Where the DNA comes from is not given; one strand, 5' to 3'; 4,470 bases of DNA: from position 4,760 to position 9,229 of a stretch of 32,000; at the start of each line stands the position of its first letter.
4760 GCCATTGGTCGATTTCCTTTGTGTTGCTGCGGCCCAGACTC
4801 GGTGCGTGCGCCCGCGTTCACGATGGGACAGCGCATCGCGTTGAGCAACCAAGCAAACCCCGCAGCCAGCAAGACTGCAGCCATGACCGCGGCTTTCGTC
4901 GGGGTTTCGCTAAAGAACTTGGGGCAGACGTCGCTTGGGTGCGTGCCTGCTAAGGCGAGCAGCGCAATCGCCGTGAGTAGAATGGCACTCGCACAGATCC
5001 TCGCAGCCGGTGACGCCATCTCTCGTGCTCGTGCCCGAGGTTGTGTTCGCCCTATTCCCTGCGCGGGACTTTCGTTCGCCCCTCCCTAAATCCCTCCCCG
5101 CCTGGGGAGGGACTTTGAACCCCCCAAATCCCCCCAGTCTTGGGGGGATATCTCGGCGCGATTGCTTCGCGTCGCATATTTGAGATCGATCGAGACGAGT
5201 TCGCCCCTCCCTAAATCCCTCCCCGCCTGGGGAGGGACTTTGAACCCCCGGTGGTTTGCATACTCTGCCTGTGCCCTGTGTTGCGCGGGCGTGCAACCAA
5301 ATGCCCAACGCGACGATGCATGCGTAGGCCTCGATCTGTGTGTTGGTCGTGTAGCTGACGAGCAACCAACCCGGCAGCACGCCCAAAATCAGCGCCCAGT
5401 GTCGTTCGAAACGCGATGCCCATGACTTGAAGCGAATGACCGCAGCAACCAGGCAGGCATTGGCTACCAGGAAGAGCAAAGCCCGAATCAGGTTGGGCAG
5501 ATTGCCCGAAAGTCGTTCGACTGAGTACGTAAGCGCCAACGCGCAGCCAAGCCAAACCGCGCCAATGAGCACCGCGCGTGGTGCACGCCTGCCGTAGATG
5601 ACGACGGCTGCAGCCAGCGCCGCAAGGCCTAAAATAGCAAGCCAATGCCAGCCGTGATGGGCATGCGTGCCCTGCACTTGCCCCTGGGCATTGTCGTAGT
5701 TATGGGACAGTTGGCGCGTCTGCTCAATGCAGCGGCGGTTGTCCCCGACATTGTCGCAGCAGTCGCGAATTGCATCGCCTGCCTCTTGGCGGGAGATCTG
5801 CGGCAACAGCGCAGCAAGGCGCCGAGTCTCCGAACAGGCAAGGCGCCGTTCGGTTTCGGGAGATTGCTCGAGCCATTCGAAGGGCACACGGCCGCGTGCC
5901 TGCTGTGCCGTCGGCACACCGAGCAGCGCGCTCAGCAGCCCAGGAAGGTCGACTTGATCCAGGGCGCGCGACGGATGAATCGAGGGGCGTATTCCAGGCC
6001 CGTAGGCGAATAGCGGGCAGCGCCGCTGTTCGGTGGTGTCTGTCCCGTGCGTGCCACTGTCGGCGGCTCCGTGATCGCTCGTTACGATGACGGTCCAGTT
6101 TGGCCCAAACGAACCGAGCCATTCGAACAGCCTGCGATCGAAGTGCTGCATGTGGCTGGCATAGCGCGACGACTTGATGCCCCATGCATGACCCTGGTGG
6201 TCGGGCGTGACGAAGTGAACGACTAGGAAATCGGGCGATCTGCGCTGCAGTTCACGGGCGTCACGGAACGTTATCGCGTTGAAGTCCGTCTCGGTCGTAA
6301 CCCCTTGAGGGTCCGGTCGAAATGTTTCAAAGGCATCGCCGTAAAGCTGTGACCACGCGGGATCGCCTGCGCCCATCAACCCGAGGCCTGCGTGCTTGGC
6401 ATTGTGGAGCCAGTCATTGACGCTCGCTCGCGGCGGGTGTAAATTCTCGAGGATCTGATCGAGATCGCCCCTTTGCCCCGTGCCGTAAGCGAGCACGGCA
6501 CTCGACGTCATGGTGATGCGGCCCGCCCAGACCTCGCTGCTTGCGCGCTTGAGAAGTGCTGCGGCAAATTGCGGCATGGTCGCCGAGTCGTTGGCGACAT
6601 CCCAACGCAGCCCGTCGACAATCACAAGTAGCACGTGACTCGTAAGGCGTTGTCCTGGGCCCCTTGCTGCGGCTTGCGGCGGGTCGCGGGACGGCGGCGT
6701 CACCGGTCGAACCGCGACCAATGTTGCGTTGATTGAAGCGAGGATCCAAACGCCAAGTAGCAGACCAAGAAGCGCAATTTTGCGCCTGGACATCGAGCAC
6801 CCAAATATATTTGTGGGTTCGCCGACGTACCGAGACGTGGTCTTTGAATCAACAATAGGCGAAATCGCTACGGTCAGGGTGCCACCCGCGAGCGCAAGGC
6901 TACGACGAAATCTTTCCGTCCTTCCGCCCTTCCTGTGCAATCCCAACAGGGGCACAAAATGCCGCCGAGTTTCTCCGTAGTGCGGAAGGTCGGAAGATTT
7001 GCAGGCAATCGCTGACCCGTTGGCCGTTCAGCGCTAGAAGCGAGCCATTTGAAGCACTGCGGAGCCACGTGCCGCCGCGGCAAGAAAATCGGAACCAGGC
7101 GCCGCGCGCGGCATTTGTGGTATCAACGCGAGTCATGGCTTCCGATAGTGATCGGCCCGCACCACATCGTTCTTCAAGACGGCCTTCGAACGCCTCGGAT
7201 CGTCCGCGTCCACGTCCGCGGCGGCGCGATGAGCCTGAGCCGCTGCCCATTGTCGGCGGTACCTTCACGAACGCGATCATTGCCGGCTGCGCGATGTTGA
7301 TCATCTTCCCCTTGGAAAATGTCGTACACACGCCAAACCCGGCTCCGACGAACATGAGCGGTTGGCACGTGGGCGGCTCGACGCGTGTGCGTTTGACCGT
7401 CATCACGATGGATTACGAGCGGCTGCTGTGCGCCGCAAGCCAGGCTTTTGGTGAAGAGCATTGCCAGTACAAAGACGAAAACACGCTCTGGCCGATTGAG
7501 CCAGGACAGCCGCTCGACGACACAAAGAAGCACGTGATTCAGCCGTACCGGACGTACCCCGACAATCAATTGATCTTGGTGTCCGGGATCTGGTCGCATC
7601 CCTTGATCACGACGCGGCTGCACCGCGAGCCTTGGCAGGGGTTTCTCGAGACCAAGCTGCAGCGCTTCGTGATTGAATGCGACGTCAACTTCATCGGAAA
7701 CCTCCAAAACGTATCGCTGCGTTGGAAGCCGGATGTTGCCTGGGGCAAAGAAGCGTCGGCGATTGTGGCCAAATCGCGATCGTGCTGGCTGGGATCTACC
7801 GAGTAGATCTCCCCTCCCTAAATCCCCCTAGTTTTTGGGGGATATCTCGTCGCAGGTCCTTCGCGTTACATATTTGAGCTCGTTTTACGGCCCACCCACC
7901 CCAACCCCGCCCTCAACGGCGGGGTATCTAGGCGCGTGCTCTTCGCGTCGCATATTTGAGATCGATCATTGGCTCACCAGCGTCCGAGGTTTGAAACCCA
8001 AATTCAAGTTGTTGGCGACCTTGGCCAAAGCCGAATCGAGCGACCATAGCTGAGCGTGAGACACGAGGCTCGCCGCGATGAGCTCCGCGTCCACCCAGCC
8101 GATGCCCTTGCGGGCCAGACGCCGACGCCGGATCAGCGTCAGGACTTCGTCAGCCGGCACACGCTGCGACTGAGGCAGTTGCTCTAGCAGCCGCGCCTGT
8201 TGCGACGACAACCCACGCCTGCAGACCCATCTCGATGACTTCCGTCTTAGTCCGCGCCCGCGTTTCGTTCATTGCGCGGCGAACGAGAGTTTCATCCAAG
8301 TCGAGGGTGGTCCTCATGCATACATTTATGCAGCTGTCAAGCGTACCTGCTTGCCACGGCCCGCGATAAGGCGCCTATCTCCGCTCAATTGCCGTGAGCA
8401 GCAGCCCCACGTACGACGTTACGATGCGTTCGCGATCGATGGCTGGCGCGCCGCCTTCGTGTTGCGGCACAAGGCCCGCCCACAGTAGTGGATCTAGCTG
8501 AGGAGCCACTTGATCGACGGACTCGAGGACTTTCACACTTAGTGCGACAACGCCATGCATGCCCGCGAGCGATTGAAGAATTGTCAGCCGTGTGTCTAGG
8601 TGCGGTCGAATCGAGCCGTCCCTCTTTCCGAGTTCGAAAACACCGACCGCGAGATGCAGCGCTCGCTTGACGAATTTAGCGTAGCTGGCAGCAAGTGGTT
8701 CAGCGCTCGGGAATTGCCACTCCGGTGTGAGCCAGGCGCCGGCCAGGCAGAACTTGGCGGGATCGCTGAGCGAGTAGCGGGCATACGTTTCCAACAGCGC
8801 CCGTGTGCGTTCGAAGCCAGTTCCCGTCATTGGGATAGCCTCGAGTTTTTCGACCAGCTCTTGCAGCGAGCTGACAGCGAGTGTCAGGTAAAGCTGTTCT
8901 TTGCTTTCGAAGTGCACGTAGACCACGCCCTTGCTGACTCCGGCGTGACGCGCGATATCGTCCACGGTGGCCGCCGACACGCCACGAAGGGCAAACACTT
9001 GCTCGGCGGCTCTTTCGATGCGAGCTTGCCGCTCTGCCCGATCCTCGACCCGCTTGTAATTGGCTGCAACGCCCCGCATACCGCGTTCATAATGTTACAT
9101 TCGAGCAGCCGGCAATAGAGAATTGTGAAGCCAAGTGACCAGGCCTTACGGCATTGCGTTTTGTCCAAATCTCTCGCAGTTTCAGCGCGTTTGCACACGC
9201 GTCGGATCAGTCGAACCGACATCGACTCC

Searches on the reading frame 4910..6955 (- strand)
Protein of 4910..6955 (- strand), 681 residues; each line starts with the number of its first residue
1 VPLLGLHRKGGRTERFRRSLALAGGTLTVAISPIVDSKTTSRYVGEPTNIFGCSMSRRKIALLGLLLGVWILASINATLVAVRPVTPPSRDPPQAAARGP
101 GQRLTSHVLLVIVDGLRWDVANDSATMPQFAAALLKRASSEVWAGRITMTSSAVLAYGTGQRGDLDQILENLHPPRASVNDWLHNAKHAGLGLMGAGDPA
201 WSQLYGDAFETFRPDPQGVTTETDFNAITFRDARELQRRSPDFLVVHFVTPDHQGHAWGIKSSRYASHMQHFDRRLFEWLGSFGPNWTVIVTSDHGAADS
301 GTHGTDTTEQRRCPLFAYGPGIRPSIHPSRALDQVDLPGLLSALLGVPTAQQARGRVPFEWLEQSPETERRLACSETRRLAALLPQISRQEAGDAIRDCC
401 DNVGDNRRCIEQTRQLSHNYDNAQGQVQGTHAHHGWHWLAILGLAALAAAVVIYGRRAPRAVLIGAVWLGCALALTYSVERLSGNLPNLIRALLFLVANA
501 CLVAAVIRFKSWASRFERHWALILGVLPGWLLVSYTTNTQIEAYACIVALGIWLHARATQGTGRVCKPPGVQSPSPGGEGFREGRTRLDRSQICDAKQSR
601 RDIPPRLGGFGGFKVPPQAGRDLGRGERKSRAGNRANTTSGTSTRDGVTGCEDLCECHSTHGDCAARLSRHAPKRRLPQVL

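Call 46: search_protein_families(library=pfam, proteins=[window:4910-6955:-], max_evalue=0.001)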
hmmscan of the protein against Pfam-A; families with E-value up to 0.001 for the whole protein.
window:4910-6955:- (681 aa): 4 families
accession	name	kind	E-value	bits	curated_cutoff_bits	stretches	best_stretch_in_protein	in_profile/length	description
PF01663.27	Phosphodiest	-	4.8e-12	46.6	23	1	219-300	134-224/342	Type I phosphodiesterase / nucleotide pyrophosphatase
PF01676.23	Metalloenzyme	-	6e-08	32.9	24.3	1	219-324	121-227/252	Metalloenzyme superfamily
PF11992.13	TgpA_N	-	7.3e-06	25.6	30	1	431-563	13-146/333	TgpA N-terminal domain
PF00884.28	Sulfatase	-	0.0004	20.2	25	1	274-346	218-300/301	Sulfatase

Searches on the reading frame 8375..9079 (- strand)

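Call 46: search_protein_families(library=pfam, proteins=[window:8375-9079:-], max_evalue=0.001)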
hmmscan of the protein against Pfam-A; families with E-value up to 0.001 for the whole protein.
window:8375-9079:- (234 aa): 1 family
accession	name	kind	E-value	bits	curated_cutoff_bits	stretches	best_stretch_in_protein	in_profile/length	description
PF00440.29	TetR_N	-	2.6e-16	59.6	24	1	23-65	3-45/47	Bacterial regulatory proteins, tetR family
